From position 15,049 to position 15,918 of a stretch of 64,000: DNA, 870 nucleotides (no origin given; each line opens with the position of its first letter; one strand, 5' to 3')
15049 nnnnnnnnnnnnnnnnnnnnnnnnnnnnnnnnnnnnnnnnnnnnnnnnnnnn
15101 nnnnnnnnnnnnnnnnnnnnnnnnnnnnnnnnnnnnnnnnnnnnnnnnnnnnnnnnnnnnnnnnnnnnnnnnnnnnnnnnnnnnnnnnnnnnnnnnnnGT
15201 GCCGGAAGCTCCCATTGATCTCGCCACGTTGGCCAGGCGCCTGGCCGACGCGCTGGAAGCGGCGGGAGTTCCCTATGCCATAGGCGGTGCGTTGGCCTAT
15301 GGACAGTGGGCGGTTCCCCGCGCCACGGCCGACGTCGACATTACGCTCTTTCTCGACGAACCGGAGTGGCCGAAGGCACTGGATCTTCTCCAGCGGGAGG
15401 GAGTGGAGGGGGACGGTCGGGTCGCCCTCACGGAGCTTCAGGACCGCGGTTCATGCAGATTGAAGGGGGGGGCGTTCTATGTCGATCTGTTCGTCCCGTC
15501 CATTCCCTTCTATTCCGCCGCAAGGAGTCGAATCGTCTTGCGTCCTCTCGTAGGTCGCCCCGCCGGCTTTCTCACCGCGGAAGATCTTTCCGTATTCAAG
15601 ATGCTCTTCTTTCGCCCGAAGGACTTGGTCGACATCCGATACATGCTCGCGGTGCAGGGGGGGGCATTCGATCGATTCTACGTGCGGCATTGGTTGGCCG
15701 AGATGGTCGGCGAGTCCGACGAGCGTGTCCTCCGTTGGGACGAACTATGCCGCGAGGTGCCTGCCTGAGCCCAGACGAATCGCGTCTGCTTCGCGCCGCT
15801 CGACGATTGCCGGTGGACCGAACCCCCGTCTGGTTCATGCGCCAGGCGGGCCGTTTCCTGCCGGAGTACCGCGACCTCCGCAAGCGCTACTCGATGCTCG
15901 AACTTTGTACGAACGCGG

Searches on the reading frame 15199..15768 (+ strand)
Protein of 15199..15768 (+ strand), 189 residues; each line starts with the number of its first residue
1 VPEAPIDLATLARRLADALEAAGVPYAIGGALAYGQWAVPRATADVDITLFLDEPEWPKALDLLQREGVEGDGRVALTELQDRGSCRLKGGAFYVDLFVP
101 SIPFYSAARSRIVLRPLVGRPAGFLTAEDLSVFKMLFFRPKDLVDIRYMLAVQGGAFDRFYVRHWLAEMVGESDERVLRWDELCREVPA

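Call 3: search_protein_families(library=pfam, proteins=[window:15199-15768:+], max_evalue=1)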
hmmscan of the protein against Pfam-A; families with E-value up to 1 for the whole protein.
window:15199-15768:+ (189 aa): 0 families

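Call 4: search_protein_families(library=padloc, proteins=[window:15199-15768:+], max_evalue=1)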
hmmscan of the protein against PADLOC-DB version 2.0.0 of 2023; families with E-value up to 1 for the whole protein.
window:15199-15768:+ (189 aa): 0 families

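Call 5: search_protein_families(library=ncbifam, proteins=[window:15199-15768:+], max_evalue=1)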
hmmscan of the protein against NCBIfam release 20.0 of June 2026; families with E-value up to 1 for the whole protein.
window:15199-15768:+ (189 aa): 0 families

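Call 6: find_homologous_proteins(query=window:15199-15768:+, max_evalue=0.001)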
Query window:15199-15768:+ (189 aa): 401 proteins with E <= 0.001 among 1753 candidates; the best 120 are listed.
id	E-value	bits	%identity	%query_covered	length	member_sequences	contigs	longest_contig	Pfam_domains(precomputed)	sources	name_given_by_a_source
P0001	1.9e-120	418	99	100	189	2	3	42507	-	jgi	-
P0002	5.1e-87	309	72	99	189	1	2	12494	-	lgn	-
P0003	3.6e-86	306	72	99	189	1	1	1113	-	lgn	-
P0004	1.3e-83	298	73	99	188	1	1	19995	-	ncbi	-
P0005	2.3e-76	274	68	96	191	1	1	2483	-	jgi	jgi:hypothetical protein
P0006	2.0e-73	264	61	99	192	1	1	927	-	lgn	-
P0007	2.3e-73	264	64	99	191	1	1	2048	-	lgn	-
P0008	4.5e-71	257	64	96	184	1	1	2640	-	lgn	-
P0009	2.7e-69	251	61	99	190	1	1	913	-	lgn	-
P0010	5.7e-68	247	60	99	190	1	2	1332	-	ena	-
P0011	2.5e-67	245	59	99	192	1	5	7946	-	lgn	-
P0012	8.9e-62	226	58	100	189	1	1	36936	-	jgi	jgi:hypothetical protein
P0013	1.5e-53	200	56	95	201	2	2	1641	-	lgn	-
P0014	9.3e-52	194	53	98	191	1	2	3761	-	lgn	-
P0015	6.3e-51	191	53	95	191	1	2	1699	PF19502.6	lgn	-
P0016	1.6e-50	190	53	95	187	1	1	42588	PF14907.13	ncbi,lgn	-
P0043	4.1e-46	175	49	94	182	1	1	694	PF08843.18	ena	-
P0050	9.2e-46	174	54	93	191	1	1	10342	PF08843.18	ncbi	-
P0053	1.8e-45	173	51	96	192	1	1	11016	PF08843.18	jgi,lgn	jgi:hypothetical protein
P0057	2.9e-45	173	53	93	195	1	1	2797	PF08843.18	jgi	jgi:hypothetical protein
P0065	2.1e-44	170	51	92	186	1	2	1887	PF08843.18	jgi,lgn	jgi:hypothetical protein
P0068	3.7e-44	169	49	100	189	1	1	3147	PF14907.13,PF09970.16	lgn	-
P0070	5.5e-44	168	48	91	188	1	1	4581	PF08843.18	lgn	-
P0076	9.0e-44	168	51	94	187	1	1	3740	PF08843.18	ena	-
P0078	1.4e-43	167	51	93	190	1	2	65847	PF08843.18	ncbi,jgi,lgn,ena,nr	ncbi:MAG: hypothetical protein OEZ06_23380 [Myxococcales bacterium]|nr:hypothetical protein [Myxococ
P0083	3.3e-43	166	50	97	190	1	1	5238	PF08843.18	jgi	-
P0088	4.7e-43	165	50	90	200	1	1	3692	PF08843.18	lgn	-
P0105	2.1e-42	163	45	96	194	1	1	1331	PF08843.18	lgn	-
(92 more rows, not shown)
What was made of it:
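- Checked: The NTase has 401+ homologues (call 6).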

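Call 7: search_solved_structures(query=window:15199-15768:+, max_evalue=10, show_alignments=2)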
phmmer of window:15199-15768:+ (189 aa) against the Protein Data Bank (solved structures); distinct sequences matched with E-value up to 10: 0.

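Call 12: find_related_loci(query=A1, collection=genome_contigs, flank=4000)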
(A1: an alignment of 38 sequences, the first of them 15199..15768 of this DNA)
Query A1 (189 aa) in genome_contigs; peptide patterns used: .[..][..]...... (x = any residue, [..] = any of these).
429 stretches matched a pattern; 281 encode a relative of the query (tblastn E <= 1e-3); the best 80 are kept; 80 distinct loci.
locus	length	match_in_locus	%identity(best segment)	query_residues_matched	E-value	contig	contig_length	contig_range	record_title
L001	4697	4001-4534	56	10-187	2e-56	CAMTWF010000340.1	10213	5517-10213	MAG: uncultured delta proteobacterium isolate G04_MAG_00019 genome assembly, contig: G04_MAG_00019_000000000136, whole g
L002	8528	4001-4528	53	9-184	1e-53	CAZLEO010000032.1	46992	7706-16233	MAG TPA_asm: uncultured Rickettsiales bacterium isolate SRP077602_co5_403 genome assembly, contig: NODE_3656_length_4699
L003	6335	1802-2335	50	10-187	4e-52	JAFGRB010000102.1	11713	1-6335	MAG: Deltaproteobacteria bacterium isolate Zod_Metabat.807 k87_2722019, whole genome shotgun sequence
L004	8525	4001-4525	54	9-183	2e-51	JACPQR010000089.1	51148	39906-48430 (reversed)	MAG: Deltaproteobacteria bacterium isolate NC_groundwater_658_Ag_B-0.1um_70_50 B_1_S1_Biohub_coassembly_k141_1660364, wh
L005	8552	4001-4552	51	2-189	8e-51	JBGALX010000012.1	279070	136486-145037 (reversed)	MAG: Myxococcaceae bacterium isolate MAG_AAO_H10.48 AAOH10-48_opera_contig_180, whole genome shotgun sequence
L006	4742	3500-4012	53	11-181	7e-50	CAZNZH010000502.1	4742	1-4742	MAG TPA_asm: uncultured Myxococcales bacterium isolate binchicken_co235_11 genome assembly, contig: NODE_37657_length_47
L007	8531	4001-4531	49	1-181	1e-49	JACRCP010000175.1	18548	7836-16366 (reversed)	MAG: Deltaproteobacteria bacterium isolate NC_groundwater_1649_Pr3_B-0.1um_64_26 SR-2_scaffold_141_1539830, whole genome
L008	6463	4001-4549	48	6-188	5e-49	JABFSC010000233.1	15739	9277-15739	MAG: Deltaproteobacteria bacterium isolate S-RSF-IL-11 seq_815, whole genome shotgun sequence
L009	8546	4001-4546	50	1-186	4e-49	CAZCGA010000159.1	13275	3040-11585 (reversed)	MAG TPA_asm: uncultured Candidatus Binatia bacterium isolate SRP119689_co1_8 genome assembly, contig: NODE_6805_length_1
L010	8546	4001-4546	48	6-187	2e-48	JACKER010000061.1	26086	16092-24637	MAG: Alphaproteobacteria bacterium isolate HK-STAS-MYXO-39 HK-STAS-MYXO-39_61, whole genome shotgun sequence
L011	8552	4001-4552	50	1-184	2e-48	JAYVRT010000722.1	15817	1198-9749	MAG: Archangiaceae bacterium isolate GL73_DN_concoct_64 GL73_DN_concoct_64_721, whole genome shotgun sequence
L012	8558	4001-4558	48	3-188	1e-47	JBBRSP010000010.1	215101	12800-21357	MAG: Candidatus Binatia bacterium isolate La2_metabat2.097 La2_metabat2.097_K_57731L215101_cov_24.7288, whole genome sho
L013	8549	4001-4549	52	9-188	3e-47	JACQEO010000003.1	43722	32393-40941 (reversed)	MAG: Deltaproteobacteria bacterium isolate NC_groundwater_1023_Pr1_S-0.65um_68_39 Montesol18_Sp65_coassembly_scaffold_52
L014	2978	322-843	51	14-188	1e-47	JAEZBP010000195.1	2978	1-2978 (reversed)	MAG: Proteobacteria bacterium isolate OH_CBrB_201 k127_1147788, whole genome shotgun sequence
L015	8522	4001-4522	51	14-188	2e-47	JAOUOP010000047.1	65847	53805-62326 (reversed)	MAG: Myxococcales bacterium isolate 8_1_Oct_SF_Bin19 8_1_Oct_SF_Bin19_scaffold_164_c1, whole genome shotgun sequence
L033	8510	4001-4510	48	15-185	7e-45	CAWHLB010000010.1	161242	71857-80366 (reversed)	MAG: uncultured delta proteobacterium isolate MFD02416.bin.2.203 genome assembly, contig: contig_110263, whole genome sh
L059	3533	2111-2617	49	14-183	6e-43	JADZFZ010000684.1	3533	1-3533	MAG: Deltaproteobacteria bacterium isolate SJ883 c_000000657507, whole genome shotgun sequence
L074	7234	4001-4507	47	15-183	1e-41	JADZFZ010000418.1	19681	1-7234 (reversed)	MAG: Deltaproteobacteria bacterium isolate SJ883 c_000000370178, whole genome shotgun sequence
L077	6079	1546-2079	46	9-185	3e-41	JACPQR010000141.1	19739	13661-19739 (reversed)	MAG: Deltaproteobacteria bacterium isolate NC_groundwater_658_Ag_B-0.1um_70_50 B_1_S1_Biohub_coassembly_k141_2968403, wh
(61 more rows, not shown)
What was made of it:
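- Two MAGs carry two copies (call 12: L004+L077 and L059+L074).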

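Call 15: search_solved_structures(query=A1, max_evalue=10, show_alignments=3)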
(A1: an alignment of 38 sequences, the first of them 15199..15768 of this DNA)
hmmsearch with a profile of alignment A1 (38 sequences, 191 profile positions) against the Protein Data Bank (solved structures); distinct sequences matched with E-value up to 10: 12.
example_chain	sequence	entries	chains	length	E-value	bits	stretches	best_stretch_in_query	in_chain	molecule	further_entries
8an4_A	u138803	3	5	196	1.3e-08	37.7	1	10-154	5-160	Bacterial toxin | Nucleotidyl transferase AbiEii/AbiGii toxin family protein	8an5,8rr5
5uvd_A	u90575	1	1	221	3.6e-05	26.4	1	6-59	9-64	Nucleotidyltransferase-like protein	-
4hx0_A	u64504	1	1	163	0.13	14.8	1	7-50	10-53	Putative nucleotidyltransferase TM1012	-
2fcl_A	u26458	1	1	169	0.14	14.7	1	7-50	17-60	hypothetical protein TM1012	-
2ewr_A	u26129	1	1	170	0.15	14.6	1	7-50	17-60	hypothetical protein TM1012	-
6cri_B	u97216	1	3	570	0.15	14.6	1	102-186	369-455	AP-1 complex subunit beta-1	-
7r4h_B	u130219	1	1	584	0.16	14.5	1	102-186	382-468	AP-1 complex subunit beta-1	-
6cm9_B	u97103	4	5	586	0.16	14.5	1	102-186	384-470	AP-1 complex subunit beta-1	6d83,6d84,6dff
4hmy_B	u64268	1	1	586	0.17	14.5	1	102-186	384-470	AP-1 complex subunit beta-1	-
4p6z_B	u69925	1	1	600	0.23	14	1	103-186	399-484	AP-1 complex subunit beta-1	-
7ux3_B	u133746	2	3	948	0.46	13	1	102-186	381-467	AP-1 complex subunit beta-1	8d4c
8d4d_B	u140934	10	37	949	0.46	13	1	102-186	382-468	AP-1 complex subunit beta-1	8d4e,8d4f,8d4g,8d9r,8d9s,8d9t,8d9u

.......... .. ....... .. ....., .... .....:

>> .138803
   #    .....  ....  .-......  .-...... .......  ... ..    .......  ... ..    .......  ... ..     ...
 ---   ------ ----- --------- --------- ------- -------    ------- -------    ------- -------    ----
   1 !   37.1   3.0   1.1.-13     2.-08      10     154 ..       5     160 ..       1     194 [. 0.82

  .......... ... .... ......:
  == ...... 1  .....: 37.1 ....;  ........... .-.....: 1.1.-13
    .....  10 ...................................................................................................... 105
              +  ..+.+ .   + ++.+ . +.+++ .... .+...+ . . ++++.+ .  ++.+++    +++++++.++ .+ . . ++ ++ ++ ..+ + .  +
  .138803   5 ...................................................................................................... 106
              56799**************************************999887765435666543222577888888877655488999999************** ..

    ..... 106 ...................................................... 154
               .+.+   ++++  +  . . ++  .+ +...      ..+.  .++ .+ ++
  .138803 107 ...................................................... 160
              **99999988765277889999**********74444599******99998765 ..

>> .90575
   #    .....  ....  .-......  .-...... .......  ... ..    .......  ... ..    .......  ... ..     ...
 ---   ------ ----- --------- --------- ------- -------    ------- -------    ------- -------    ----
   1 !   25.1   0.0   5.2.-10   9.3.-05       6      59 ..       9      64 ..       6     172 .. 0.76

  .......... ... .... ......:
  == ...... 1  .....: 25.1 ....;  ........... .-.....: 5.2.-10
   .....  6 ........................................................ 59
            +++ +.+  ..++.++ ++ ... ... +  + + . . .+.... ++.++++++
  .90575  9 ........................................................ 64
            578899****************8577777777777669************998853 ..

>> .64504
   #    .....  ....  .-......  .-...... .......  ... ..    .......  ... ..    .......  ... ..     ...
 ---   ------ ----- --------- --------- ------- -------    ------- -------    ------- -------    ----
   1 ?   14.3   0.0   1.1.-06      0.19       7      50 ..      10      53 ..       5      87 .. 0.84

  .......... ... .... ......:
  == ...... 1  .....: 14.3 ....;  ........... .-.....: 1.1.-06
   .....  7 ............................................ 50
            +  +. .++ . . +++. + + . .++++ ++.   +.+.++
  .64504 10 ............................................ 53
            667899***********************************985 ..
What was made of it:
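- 15283..15339 (+): NTase motif I: G29 G30 ... R41 x T43 x D45 V46 D47. This is the metal-binding DxD, with the Thr at the position of the MenT1 phospho-acceptor T39. Alignment to MenT1 '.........' is in call 15.
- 15484..15486 (+): D96, the third carboxylate (motif II, 'VDLFV'). It aligns to 'VVDLLF' of MenT1 (call 15).
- On HEPN-MNT toxin-antitoxin systems: The NTase is larger than an MNT and carries MenT motifs III/IV (call 15).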

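Call 16: search_protein_families(library=pfam, alignment_id=A1, max_evalue=0.1)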
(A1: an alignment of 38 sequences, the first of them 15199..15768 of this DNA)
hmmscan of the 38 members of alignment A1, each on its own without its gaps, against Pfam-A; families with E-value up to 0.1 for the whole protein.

A. member 1, window:15199-15768:+ (189 aa): 0 families

B. families by the number of members that match (of 38 scanned): 11 families
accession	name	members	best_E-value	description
PF19502.5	DUF6036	28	3.7e-06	Nucleotidyltransferase of unknown function (DUF6036)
PF08843.17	AbiEii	24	5.6e-09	Nucleotidyl transferase AbiEii toxin, Type IV TA system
PF14907.12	NTP_transf_5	20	3.8e-06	Uncharacterised nucleotidyltransferase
PF10706.15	Aminoglyc_resit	8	0.00011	Aminoglycoside-2''-adenylyltransferase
PF09970.15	DUF2204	6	1.6e-07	Nucleotidyl transferase of unknown function (DUF2204)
PF12281.14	NTP_transf_8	1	0.035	Nucleotidyltransferase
PF22587.1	DNApolII_insertion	1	0.05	DNA polymerase II, insertion domain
PF03990.20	DUF348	1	0.056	G5-linked-Ubiquitin-like domain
PF09413.15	DUF2007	1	0.06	Putative prokaryotic signal transducing protein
PF05258.17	DciA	1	0.065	Dna[CI] antecedent, DciA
PF17814.7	LisH_TPL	1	0.084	LisH-like dimerisation domain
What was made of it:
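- Closest known: Pfam DUF6036. Same: Weak or borderline matches occur in 28, 6 and 20 of 38 family members (call 16).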

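Call 24: predict_structure(alignment_id=A1)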
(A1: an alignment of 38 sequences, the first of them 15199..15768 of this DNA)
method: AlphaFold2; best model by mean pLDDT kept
length: 189 residues; sequences in the alignment: 38
mean_pLDDT: 96.5   pTM: 0.91
mean pLDDT of the five models: 96.5, 96.5, 96.0, 95.8, 95.6
residues with pLDDT >= 90: 179; 70-90: 7; 50-70: 2; < 50: 1
segments of 3 or more residues with pLDDT < 50: none
pLDDT, mean of each block of 10 residues (from residue 1): 78 98 98 97 96 98 98 98 97 97 97 98 99 98 98 98 98 99 96
secondary structure, 60 per line:
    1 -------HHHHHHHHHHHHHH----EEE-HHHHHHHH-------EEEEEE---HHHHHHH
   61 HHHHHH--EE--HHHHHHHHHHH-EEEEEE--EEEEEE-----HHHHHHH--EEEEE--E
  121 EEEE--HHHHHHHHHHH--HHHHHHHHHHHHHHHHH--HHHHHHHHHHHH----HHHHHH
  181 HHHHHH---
elements in order: H8-21 E26-28 H30-37 E45-50 H54-66 H73-83 E85-90 E93-98 H104-110 E113-117 E120-124 H127-137 H140-156 H159-170 H175-186

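Call 28: find_encoding_contigs(protein=P0004, flank=6000, max_places=3)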
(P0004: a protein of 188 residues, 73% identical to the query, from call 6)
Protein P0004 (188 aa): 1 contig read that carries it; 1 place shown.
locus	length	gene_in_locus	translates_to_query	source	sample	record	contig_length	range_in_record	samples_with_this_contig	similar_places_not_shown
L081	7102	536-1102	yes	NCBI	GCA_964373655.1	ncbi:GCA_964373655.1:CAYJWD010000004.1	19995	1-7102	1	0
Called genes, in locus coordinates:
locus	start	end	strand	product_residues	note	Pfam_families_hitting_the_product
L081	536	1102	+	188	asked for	-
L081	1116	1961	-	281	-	PF00763:THF_DHG_CYH, PF02882:THF_DHG_CYH_C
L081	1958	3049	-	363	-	PF01268:FTHFS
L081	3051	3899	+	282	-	-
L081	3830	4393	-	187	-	PF04116:FA_hydroxylase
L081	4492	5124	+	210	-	PF00440:TetR_N, PF17926:TetR_C_21 (weak), PF17938:TetR_C_29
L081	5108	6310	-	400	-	PF00557:Peptidase_M24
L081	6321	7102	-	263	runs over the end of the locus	PF13650:Asp_protease_2, PF13975:gag-asp_proteas, PF00595:PDZ, PF13180:PDZ_2, PF17820:PDZ_6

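Call 29: find_encoding_contigs(protein=P0002, flank=6000, max_places=3)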
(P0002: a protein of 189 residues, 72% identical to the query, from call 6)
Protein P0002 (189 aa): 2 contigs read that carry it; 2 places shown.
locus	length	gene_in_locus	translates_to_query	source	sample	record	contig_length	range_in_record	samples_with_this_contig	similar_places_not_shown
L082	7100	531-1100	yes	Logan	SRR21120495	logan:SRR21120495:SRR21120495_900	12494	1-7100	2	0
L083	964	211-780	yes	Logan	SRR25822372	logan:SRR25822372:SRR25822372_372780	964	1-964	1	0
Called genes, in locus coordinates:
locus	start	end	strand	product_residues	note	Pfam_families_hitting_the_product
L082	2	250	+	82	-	?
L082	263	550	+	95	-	-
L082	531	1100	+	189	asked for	-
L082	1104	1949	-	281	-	PF00763:THF_DHG_CYH, PF02882:THF_DHG_CYH_C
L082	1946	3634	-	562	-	PF01268:FTHFS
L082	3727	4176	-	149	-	PF09965:DUF2199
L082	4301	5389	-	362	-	-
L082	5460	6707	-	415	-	PF00515:TPR_1 (faint), PF03704:BTAD (faint), PF07721:TPR_4 (faint), PF13432:TPR_16, PF23914:TPR_CcmH_CycH (weak), PF13429:TPR_15 (weak), PF13432:TPR_16, PF07719:TPR_2 (weak), +8 more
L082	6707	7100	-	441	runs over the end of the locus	PF07719:TPR_2 (faint), PF13181:TPR_8 (faint), PF13414:TPR_11 (faint), PF13428:TPR_14 (faint), PF13432:TPR_16, PF14559:TPR_19, PF00004:AAA, PF17862:AAA_lid_3, +4 more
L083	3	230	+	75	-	?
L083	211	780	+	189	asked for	-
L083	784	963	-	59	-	?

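Call 30: find_encoding_contigs(protein=P0012, flank=6000, max_places=3)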
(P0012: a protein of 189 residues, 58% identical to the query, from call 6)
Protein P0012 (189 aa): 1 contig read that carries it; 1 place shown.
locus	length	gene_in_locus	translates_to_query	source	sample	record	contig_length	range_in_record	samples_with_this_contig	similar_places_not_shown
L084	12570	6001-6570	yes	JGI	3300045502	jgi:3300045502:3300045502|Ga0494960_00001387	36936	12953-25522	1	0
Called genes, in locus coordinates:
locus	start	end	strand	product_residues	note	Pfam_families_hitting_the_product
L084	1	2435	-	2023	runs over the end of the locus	-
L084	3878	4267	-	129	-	-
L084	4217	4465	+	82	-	-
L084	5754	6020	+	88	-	-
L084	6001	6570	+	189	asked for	-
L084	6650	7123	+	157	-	-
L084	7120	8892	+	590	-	PF00413:Peptidase_M10, PF07998:Peptidase_M54 (faint), PF10462:Peptidase_M66 (faint), PF00413:Peptidase_M10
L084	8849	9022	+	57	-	-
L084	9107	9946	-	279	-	PF12146:Hydrolase_4, PF00561:Abhydrolase_1, PF12697:Abhydrolase_6, PF20408:Abhydrolase_11 (faint), PF00326:Peptidase_S9 (faint)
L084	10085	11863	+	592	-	PF00069:Pkinase, PF01636:APH (faint), PF07714:PK_Tyr_Ser-Thr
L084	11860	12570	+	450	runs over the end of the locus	PF16697:Yop-YscD_cpl, PF00498:FHA, PF00158:Sigma54_activat, PF14532:Sigma54_activ_2, PF07728:AAA_5, PF25601:AAA_lid_14, PF02954:HTH_8 (weak)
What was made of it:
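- The closest module relatives (72-73% identity) sit next to folD-fhs or unrelated genes (calls 28-30).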

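Call 31: fold_search(model_id=the predicted structure, library=pdb)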
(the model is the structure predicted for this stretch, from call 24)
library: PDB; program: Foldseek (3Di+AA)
matches with E <= 10: 458; with E <= 0.001: 30
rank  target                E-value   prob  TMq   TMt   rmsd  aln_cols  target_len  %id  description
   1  8an5_B                5.8e-10  1.00  0.72  0.73   4.5       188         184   20  MenAT1 toxin-antitoxin complex (rv0078a-rv0078b) from Mycobacterium tuberculosis H37Rv (released 2023-08-02)
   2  8an5_A                5.5e-09  1.00  0.73  0.71   4.7       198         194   20  MenAT1 toxin-antitoxin complex (rv0078a-rv0078b) from Mycobacterium tuberculosis H37Rv (released 2023-08-02)
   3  8an4_B                1.2e-08  1.00  0.73  0.73   4.6       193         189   21  MenT1 toxin (rv0078a) from Mycobacterium tuberculosis H37Rv (released 2023-08-02)
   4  8an4_A                7.0e-08  1.00  0.70  0.68   4.8       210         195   18  MenT1 toxin (rv0078a) from Mycobacterium tuberculosis H37Rv (released 2023-08-02)
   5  8rr5                  1.1e-06  1.00  0.65  0.69   4.9       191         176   19  MenT1 toxin (rv0078a) from Mycobacterium tuberculosis H37Rv, phosphorylated at T39 (released 2024-09-11)
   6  5kqj_MODEL_1_A        3.2e-06  1.00  0.58  0.59   6.5       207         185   15  Solution Structure of Antibiotic-Resistance Factor ANT(2'')-Ia Reveals Substrate-Regulated Conformation Dynami (released 2017-07-12)
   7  4wqk                  2.8e-05  1.00  0.59  0.63   3.9       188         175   15  Crystal structure of aminoglycoside nucleotidylyltransferase ANT(2")-Ia, apo form (released 2014-11-12)
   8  5cfu                  4.5e-05  1.00  0.57  0.61   4.7       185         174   14  Crystal Structure of ANT(2")-Ia in complex with adenylyl-2"-tobramycin (released 2016-07-20)
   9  4xje                  4.5e-05  1.00  0.56  0.60   4.8       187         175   14  CRYSTAL STRUCTURE OF ANT(2") IN COMPLEX WITH AMP AND TOBRAMYCIN (released 2016-01-20)
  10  5cfs                  5.4e-05  1.00  0.58  0.62   4.5       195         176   12  Crystal Structure of ANT(2")-Ia in complex with AMPCPP and tobramycin (released 2016-03-16)
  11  4fo1_A                5.7e-05  1.00  0.51  0.59   4.1       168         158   15  Crystal structure of lincosamide antibiotic adenylyltransferase LnuA, apo (released 2012-07-04)
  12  5uvd                  9.0e-05  1.00  0.47  0.42   8.5       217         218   16  Crystal structure of an antigenic nucleotidyltransferase-like protein from Paracoccidioides brasiliensis (released 2018-01-31)
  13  6kal_C                3.8e-04  1.00  0.43  0.21   6.8       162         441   21  Crystal structure of FKRP in complex with Mg ion and CMP (released 2020-01-15)
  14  6j7q                  4.1e-04  1.00  0.49  0.34   6.8       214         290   14  Crystal structure of toxin TglT (unusual type guanylyltransferase-like toxin, Rv1045) mutant S78A from Mycobacterium tub (released 2020-05-13)
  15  6y5u                  4.5e-04  1.00  0.51  0.36   6.7       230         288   13  MenT3 (aka TglT), nucleotidyltransferase toxin Rv1045 from Mycobacterium tuberculosis (released 2020-09-16)
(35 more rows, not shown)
